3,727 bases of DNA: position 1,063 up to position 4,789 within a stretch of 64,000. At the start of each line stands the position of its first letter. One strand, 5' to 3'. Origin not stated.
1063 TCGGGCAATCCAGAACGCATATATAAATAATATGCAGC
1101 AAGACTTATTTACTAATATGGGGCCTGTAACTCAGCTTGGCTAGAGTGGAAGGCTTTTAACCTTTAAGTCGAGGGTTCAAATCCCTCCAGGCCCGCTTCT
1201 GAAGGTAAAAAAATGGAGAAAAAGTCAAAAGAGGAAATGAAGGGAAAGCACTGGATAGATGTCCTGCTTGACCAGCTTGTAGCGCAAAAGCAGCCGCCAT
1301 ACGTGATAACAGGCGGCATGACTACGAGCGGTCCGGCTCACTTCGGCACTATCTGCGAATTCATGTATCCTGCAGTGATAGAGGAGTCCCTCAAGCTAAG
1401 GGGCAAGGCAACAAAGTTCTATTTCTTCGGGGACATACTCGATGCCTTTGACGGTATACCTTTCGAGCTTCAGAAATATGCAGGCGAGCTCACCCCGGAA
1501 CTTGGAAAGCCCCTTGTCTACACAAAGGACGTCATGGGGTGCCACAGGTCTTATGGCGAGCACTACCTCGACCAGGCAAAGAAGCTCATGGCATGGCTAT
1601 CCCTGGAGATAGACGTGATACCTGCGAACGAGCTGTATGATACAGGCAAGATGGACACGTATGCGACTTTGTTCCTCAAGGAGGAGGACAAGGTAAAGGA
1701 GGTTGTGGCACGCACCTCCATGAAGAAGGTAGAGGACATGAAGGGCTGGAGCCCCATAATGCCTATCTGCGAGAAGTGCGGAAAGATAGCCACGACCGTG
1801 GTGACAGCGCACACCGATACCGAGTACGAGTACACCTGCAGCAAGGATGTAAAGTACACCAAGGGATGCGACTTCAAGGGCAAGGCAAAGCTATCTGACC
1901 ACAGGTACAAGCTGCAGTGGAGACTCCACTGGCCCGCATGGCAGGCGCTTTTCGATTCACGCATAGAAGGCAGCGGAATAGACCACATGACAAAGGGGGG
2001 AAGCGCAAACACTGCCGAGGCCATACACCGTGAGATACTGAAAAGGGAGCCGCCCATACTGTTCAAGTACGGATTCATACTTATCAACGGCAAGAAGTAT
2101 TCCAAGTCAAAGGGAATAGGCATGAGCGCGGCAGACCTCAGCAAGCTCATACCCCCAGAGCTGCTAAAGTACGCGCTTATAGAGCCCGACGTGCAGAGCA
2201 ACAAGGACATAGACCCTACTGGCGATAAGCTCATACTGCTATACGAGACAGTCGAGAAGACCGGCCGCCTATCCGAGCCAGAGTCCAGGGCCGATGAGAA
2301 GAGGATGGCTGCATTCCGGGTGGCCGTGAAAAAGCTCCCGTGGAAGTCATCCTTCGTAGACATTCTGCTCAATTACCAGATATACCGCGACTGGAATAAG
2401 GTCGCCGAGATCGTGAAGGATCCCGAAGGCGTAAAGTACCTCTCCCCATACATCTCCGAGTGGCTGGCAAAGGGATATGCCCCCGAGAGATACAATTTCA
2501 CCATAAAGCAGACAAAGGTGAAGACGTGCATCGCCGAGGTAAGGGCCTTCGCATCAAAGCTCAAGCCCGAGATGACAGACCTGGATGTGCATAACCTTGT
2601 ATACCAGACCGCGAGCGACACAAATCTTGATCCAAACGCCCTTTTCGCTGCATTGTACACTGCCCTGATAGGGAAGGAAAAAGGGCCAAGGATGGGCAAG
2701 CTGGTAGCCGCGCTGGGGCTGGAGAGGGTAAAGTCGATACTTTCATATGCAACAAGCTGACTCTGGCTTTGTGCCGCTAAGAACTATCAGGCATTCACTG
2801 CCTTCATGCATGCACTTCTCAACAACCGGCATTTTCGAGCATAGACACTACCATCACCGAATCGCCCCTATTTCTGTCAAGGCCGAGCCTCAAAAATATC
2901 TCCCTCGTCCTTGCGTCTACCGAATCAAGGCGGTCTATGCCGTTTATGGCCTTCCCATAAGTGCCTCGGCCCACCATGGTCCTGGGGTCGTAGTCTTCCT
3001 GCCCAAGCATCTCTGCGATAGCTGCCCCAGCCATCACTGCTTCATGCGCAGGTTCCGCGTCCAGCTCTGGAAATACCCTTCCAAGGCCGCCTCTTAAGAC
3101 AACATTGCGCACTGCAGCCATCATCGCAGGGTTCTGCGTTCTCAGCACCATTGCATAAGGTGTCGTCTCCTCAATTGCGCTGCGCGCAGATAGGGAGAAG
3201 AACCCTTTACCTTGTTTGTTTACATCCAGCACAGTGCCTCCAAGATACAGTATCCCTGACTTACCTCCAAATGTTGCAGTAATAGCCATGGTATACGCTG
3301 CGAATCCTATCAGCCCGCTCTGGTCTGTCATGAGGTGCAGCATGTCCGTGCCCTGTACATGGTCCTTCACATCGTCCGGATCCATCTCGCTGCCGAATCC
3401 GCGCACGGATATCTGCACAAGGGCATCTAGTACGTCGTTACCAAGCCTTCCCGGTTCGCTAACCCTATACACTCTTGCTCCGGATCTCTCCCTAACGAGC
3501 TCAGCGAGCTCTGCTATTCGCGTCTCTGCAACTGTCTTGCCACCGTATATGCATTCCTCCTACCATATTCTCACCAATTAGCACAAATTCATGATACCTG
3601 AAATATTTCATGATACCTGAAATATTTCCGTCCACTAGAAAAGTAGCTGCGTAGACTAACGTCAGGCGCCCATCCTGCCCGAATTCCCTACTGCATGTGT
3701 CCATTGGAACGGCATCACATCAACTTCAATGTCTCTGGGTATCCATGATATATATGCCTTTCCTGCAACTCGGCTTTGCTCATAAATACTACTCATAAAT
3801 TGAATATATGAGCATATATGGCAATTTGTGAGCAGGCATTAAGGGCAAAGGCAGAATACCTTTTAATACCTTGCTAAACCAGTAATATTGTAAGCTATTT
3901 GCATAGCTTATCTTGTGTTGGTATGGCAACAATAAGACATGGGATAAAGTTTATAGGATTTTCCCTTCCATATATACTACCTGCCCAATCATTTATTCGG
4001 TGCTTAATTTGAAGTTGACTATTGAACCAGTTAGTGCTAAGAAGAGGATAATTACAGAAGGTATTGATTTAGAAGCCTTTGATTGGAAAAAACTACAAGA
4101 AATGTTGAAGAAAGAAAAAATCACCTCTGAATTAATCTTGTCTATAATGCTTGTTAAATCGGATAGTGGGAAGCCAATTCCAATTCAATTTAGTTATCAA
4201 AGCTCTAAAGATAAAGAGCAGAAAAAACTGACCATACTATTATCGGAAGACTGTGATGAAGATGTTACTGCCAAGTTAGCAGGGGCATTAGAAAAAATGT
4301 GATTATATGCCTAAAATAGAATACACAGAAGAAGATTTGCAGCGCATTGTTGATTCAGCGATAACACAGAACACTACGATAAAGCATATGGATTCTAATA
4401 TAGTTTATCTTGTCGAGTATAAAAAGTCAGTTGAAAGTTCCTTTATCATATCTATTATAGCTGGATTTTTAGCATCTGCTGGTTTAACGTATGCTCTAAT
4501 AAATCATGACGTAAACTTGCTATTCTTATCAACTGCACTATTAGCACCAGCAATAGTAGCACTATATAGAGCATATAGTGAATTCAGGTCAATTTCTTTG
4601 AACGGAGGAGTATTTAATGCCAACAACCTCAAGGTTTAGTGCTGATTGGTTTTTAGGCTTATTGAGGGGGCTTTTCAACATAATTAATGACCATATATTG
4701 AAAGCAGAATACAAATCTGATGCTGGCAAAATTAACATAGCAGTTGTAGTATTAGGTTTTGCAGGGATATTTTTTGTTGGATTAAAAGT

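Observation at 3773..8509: Intact-looking 4.7-kb transposon (9-bp IRs, 9-bp target duplication) that carries a complete R-M system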

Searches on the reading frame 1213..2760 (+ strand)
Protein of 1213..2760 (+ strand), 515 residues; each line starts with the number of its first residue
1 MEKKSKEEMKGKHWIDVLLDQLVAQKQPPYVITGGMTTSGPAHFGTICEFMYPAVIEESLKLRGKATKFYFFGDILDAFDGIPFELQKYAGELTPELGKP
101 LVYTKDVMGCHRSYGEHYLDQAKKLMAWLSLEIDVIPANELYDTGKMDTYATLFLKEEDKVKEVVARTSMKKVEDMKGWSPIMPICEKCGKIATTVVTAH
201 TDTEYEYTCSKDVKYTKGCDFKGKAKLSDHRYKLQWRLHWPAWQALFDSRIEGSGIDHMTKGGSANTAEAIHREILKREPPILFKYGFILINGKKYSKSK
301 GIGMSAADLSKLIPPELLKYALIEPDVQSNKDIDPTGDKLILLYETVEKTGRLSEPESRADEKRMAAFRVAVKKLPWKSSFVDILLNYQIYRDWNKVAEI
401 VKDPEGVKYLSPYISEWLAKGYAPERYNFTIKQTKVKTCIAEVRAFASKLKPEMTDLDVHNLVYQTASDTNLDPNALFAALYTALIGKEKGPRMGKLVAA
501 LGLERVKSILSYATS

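Call 54: list_cluster_members(proteins=[window:1213-2760:+, window:2819-3472:-, window:8530-9000:+, window:4889-6109:-, window:7526-8401:-, window:6604-7536:+])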
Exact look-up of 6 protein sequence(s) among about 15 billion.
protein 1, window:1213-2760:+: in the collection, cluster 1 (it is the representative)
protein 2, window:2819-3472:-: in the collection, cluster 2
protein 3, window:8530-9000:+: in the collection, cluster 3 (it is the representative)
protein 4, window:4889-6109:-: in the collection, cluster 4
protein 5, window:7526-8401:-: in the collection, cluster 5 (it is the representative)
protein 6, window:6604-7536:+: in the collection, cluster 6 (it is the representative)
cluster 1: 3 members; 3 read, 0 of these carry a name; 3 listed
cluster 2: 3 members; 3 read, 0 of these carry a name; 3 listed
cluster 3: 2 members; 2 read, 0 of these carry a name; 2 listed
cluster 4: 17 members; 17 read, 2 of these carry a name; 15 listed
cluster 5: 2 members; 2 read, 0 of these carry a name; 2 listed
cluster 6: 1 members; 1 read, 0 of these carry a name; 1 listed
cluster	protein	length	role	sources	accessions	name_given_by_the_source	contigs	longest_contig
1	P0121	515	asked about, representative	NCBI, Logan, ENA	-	-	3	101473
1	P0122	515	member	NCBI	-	-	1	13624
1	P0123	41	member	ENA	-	-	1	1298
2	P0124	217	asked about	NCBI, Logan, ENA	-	-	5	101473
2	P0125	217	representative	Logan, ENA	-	-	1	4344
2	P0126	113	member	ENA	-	-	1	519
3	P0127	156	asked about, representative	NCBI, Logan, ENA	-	-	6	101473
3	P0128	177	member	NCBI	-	-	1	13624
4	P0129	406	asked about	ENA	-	-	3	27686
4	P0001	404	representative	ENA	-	-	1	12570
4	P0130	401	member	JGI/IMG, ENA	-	transposase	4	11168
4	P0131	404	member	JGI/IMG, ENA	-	transposase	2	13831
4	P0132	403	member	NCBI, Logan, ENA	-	-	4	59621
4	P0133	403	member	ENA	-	-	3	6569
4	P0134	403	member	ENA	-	-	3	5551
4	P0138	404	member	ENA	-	-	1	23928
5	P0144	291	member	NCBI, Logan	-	-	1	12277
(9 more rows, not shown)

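Call 55: find_encoding_contigs(protein=P0128, flank=10000, max_places=4)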
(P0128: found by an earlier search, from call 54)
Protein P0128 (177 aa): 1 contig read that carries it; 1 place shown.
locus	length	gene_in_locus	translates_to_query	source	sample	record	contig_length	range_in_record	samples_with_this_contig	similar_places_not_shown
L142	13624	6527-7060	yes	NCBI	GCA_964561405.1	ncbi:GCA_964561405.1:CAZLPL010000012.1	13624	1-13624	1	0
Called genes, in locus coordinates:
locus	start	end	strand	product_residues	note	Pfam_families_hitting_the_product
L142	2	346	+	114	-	?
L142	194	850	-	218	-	PF01987:AIM24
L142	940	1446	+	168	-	PF00254:FKBP_C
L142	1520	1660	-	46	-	PF18930:DUF5679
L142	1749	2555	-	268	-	PF01656:CbiA, PF02374:ArsA_ATPase (weak), PF09140:MipZ, PF10609:ParA, PF13614:AAA_31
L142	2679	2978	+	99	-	-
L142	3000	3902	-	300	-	PF12146:Hydrolase_4 (weak), PF00561:Abhydrolase_1, PF12697:Abhydrolase_6, PF08538:DUF1749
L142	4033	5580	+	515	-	PF01921:tRNA-synt_1f, PF09334:tRNA-synt_1g (faint), PF19269:Anticodon_2 (faint)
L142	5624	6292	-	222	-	-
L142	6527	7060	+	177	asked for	PF00583:Acetyltransf_1, PF13673:Acetyltransf_10, PF13508:Acetyltransf_7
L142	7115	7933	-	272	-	-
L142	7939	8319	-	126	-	PF01906:YbjQ_1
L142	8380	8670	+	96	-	-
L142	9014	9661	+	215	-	PF04011:LemA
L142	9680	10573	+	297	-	PF01435:Peptidase_M48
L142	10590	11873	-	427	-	PF07690:MFS_1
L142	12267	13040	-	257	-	PF09754:PAC2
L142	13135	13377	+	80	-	-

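Call 56: find_encoding_contigs(protein=P0144, flank=10000, max_places=4)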
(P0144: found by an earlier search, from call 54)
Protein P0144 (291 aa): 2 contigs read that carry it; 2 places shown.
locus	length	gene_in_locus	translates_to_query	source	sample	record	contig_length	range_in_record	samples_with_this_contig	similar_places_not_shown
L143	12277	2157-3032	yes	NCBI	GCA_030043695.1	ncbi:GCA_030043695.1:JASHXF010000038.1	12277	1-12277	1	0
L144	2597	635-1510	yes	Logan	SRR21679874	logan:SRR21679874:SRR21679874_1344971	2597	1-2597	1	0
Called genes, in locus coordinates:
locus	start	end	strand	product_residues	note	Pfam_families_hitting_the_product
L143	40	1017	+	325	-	PF00814:TsaD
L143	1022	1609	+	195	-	PF00069:Pkinase (weak), PF01163:RIO1, PF01636:APH (faint), PF06293:Kdo (weak)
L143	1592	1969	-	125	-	PF13650:Asp_protease_2 (weak), PF13975:gag-asp_proteas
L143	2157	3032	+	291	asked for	PF18551:TackOD1 (weak), PF09567:RE_MamI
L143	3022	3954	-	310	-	PF01555:N6_N4_Mtase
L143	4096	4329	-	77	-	PF13717:Zn_ribbon_4 (faint)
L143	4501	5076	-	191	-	PF03848:TehB, PF13489:Methyltransf_23, PF02353:CMAS (weak), PF05175:MTS, PF13847:Methyltransf_31, PF08241:Methyltransf_11, PF08242:Methyltransf_12, PF13649:Methyltransf_25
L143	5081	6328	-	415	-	PF05221:AdoHcyase, PF00670:AdoHcyase_NAD, PF02826:2-Hacid_dh_C, PF07991:KARI_N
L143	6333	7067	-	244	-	PF01944:SpoIIM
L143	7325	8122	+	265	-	-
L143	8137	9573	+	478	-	PF01406:tRNA-synt_1e, PF09334:tRNA-synt_1g (weak), PF00133:tRNA-synt_1, PF09190:DALR_2 (weak)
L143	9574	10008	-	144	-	-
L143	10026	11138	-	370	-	PF01926:MMR_HSR1, PF02421:FeoB_N, PF16897:MMR_HSR1_Xtn, PF02824:TGS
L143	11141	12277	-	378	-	?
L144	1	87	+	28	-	?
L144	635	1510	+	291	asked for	PF18551:TackOD1 (weak), PF09567:RE_MamI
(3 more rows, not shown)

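Call 61: find_encoding_contigs(protein=P0138, flank=9000, max_places=3)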
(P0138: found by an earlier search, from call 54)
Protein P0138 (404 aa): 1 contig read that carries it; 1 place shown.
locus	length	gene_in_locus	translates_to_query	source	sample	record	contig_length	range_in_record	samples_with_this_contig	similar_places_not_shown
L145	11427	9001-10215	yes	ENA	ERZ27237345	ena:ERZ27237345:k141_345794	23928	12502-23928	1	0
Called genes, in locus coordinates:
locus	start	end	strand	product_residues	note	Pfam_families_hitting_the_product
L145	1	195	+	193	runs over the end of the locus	-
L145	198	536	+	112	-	-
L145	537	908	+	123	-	-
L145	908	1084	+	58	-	-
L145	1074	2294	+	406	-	PF07728:AAA_5 (faint), PF00004:AAA, PF07724:AAA_2 (weak), PF17862:AAA_lid_3 (weak)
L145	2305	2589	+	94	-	-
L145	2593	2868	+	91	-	-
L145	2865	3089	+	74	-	-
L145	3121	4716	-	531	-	PF01844:HNH, PF13395:HNH_4 (weak), PF14279:HNH_5 (weak)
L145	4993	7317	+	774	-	PF13588:HSDR_N_2 (weak), PF02384:N6_Mtase, PF01170:UPF0020 (weak), PF20473:MmeI_Mtase (faint), PF07669:Eco57I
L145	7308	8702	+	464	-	-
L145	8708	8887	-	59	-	-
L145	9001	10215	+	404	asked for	PF01609:DDE_Tnp_1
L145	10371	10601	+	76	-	-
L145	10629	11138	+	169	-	-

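Call 62: find_encoding_contigs(protein=P0131, flank=9000, max_places=3)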
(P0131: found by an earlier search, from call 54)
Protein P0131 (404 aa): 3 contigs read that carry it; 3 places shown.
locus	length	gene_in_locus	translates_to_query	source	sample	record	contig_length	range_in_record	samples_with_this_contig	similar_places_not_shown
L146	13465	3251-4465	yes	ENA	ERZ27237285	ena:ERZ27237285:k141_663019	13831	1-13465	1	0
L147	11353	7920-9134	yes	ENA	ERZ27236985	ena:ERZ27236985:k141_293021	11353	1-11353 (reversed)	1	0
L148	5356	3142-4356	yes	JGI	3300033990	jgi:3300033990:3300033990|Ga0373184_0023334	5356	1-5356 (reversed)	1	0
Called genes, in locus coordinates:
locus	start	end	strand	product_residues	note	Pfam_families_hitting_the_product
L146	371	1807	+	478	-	PF04471:Mrr_cat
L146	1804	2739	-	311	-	PF01555:N6_N4_Mtase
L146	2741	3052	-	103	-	-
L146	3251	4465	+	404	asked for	PF01609:DDE_Tnp_1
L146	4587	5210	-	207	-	PF12686:DUF3800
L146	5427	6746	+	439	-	-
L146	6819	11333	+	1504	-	PF00270:DEAD, PF04851:ResIII, PF18766:SWI2_SNF2 (faint), PF27243:MoxZ (faint), PF04851:ResIII, PF00271:Helicase_C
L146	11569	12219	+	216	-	-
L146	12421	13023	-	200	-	-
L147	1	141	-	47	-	?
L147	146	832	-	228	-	PF00237:Ribosomal_L22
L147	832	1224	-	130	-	PF00203:Ribosomal_S19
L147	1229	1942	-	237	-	PF03947:Ribosomal_L2_C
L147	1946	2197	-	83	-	PF00276:Ribosomal_L23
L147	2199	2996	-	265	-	PF00573:Ribosomal_L4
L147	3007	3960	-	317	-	PF00297:Ribosomal_L3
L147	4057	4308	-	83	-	-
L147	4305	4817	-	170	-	PF00827:Ribosomal_L15e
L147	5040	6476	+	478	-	PF04471:Mrr_cat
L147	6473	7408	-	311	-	PF01555:N6_N4_Mtase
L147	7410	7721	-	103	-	-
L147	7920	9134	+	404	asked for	PF01609:DDE_Tnp_1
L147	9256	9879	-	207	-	PF12686:DUF3800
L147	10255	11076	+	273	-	PF02002:TFIIE_alpha (weak)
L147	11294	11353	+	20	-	?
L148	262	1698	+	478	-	PF04471:Mrr_cat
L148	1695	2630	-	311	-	PF01555:N6_N4_Mtase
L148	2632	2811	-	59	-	-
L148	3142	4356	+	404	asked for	PF01609:DDE_Tnp_1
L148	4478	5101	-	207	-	PF12686:DUF3800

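Call 77: find_homologous_proteins(query=window:1213-2760:+, max_evalue=1e-30)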
Query window:1213-2760:+ (515 aa): 537 proteins with E <= 1e-30 among 8000 candidates; the best 120 are listed.
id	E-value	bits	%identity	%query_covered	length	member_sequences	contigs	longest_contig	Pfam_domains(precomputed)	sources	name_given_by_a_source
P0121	0.0e+0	1182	100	100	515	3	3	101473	PF09334.18,PF01921.25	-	-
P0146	1.1e-261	887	72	100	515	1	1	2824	PF09334.18,PF01921.25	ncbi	-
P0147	4.0e-261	885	71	100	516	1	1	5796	PF09334.18,PF01921.25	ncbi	-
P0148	2.0e-260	883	72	100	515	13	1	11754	PF01921.25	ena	-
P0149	3.6e-260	882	72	100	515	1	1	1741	PF09334.18,PF01921.25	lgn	-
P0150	6.3e-258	875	70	100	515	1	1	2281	PF01921.25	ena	-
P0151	3.4e-257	872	70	100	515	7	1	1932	PF19269.5,PF09334.18,PF01921.25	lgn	-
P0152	3.6e-254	862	69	100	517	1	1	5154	PF09334.18,PF01921.25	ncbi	-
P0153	1.6e-253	860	69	100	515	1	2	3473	PF09334.18,PF01921.25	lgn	-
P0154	2.9e-253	859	69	100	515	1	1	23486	PF19269.5,PF01921.25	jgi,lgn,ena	-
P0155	3.2e-252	856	69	100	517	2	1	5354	PF19269.5,PF09334.18,PF01921.25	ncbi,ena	-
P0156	1.8e-248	843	68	100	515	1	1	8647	PF09334.18,PF01921.25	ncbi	-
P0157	2.4e-246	836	67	100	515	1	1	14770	PF01921.25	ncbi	-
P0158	8.7e-246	835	68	100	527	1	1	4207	PF09334.18,PF01921.25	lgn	-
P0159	7.3e-245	832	66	100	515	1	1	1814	PF09334.18,PF01921.25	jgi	jgi:lysyl-tRNA synthetase class 1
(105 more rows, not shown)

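Call 83: search_protein_families(library=pfam, proteins=[L145:3121-4716:-, L145:7308-8702:+, L145:8708-8887:-, L145:10629-11138:+], max_evalue=0.1)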
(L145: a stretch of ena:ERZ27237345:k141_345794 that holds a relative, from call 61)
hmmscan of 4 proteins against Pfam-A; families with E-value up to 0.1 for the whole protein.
L145:3121-4716:- (531 aa): 5 families
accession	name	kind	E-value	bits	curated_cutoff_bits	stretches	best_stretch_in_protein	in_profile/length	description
PF01844.29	HNH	-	1.7e-10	41.3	21.4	1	29-75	1-46/47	HNH endonuclease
PF14279.12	HNH_5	-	6.1e-07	29.7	27.5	1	29-75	1-45/56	HNH endonuclease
PF13395.12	HNH_4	-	1.4e-06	28.5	22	1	38-75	13-50/54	HNH endonuclease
PF02945.21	Endonuclease_7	-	0.014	15.7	23.6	1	14-47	11-44/82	Recombination endonuclease VII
PF22025.1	ThiI_fer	-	0.064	14.2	25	0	463-498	16-51/72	ThiI ferredoxin-like domain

L145:7308-8702:+ (464 aa): 0 families

L145:8708-8887:- (59 aa): 0 families

L145:10629-11138:+ (169 aa): 0 families

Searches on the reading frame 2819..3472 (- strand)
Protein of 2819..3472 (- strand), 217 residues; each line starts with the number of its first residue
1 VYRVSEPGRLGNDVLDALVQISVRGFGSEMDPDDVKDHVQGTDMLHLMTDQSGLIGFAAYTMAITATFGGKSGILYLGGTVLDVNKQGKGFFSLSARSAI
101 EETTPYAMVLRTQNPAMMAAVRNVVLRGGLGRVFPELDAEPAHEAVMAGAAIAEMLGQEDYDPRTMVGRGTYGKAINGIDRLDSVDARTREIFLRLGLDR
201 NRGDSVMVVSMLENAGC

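Call 4: search_protein_families(library=pfam, proteins=[window:2819-3472:-], max_evalue=0.01)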
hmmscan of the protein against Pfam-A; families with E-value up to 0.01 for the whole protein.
window:2819-3472:- (217 aa): 0 families

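Call 10: find_encoding_contigs(protein=window:2819-3472:-, flank=8000, max_places=10)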
Protein window:2819-3472:- (217 aa): 10 contigs read that carry it; 6 places shown.
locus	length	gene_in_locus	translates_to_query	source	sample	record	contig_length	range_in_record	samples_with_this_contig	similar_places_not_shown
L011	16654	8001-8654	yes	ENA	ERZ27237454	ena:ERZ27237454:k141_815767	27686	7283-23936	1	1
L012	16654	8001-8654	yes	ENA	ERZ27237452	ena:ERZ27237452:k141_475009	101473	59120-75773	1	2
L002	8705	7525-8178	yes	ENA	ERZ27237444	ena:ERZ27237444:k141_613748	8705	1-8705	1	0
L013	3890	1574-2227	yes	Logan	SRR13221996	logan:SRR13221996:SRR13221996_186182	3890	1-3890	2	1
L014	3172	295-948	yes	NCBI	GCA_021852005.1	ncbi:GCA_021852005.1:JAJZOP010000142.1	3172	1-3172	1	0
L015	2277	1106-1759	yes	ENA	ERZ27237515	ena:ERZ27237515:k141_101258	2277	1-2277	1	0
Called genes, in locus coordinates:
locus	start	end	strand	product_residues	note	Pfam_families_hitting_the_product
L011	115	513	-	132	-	PF00903:Glyoxalase (weak)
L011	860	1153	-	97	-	-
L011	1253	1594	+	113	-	PF01906:YbjQ_1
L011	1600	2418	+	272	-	-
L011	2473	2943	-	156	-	PF13527:Acetyltransf_9 (weak), PF00583:Acetyltransf_1, PF13673:Acetyltransf_10, PF13508:Acetyltransf_7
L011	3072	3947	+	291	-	PF18551:TackOD1 (weak), PF09567:RE_MamI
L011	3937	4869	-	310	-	PF01555:N6_N4_Mtase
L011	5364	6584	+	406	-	PF01609:DDE_Tnp_1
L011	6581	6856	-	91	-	-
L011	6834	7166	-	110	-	-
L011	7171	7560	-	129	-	-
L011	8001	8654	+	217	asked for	-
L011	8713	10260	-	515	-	PF01921:tRNA-synt_1f, PF09334:tRNA-synt_1g (faint)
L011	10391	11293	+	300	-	PF12146:Hydrolase_4 (weak), PF00561:Abhydrolase_1 (weak), PF12697:Abhydrolase_6 (weak), PF08538:DUF1749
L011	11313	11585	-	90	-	-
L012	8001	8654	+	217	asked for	-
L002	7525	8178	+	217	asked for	-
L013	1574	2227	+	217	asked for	-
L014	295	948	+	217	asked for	-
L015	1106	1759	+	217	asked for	-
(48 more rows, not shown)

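Call 80: search_solved_structures(query=window:2819-3472:-, max_evalue=1)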
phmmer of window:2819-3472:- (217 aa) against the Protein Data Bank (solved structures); distinct sequences matched with E-value up to 1: 2.
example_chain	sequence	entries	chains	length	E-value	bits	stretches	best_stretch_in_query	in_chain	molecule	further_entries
5dzy_A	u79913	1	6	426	0.88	12.6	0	58-109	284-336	Pcdhb8 protein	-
7jgz_A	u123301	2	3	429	0.92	12.6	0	58-114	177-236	Protocadherin gamma C4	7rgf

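Call 83: search_protein_families(library=pfam, proteins=[window:2819-3472:-, L145:3121-4716:-, L145:7308-8702:+, L145:8708-8887:-, L145:10629-11138:+], max_evalue=0.1)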
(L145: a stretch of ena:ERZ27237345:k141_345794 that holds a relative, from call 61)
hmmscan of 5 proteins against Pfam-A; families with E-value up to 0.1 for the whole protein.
window:2819-3472:- (217 aa): 0 families

L145:3121-4716:- (531 aa): 5 families
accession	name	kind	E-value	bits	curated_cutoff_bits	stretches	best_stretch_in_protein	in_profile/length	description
PF01844.29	HNH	-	1.7e-10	41.3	21.4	1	29-75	1-46/47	HNH endonuclease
PF14279.12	HNH_5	-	6.1e-07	29.7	27.5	1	29-75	1-45/56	HNH endonuclease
PF13395.12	HNH_4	-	1.4e-06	28.5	22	1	38-75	13-50/54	HNH endonuclease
PF02945.21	Endonuclease_7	-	0.014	15.7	23.6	1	14-47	11-44/82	Recombination endonuclease VII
PF22025.1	ThiI_fer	-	0.064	14.2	25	0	463-498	16-51/72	ThiI ferredoxin-like domain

L145:7308-8702:+ (464 aa): 0 families

L145:8708-8887:- (59 aa): 0 families

L145:10629-11138:+ (169 aa): 0 families

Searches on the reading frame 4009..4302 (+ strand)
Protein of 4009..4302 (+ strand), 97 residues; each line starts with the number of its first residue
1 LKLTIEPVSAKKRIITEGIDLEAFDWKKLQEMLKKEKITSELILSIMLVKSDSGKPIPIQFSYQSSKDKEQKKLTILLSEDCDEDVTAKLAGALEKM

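Call 33: search_protein_families(library=ncbifam, proteins=[window:4009-4302:+], max_evalue=0.01)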
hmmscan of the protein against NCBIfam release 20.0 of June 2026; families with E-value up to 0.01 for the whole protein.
window:4009-4302:+ (97 aa): 0 families

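Call 66: search_protein_families(library=padloc, proteins=[window:4009-4302:+], max_evalue=0.01)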
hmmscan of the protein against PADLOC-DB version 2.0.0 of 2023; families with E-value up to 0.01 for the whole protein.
window:4009-4302:+ (97 aa): 0 families

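Call 67: search_protein_families(library=phrogs, proteins=[window:4009-4302:+], max_evalue=0.01)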
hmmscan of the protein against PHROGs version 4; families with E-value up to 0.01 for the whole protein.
window:4009-4302:+ (97 aa): 0 families

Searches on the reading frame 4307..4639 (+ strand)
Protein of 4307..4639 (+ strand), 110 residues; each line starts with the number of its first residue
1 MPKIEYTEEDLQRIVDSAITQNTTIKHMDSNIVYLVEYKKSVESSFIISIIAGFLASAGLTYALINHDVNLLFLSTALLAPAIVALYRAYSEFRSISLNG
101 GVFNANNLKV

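Call 4: search_protein_families(library=pfam, proteins=[window:4307-4639:+], max_evalue=0.01)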
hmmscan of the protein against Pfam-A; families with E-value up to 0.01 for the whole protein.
window:4307-4639:+ (110 aa): 0 families

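Call 33: search_protein_families(library=ncbifam, proteins=[window:4307-4639:+], max_evalue=0.01)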
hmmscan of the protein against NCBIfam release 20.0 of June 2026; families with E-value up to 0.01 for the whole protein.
window:4307-4639:+ (110 aa): 0 families

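Call 66: search_protein_families(library=padloc, proteins=[window:4307-4639:+], max_evalue=0.01)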
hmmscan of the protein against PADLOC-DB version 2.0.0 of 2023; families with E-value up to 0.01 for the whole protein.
window:4307-4639:+ (110 aa): 0 families

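Call 67: search_protein_families(library=phrogs, proteins=[window:4307-4639:+], max_evalue=0.01)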
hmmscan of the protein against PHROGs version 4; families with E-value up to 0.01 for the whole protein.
window:4307-4639:+ (110 aa): 0 families
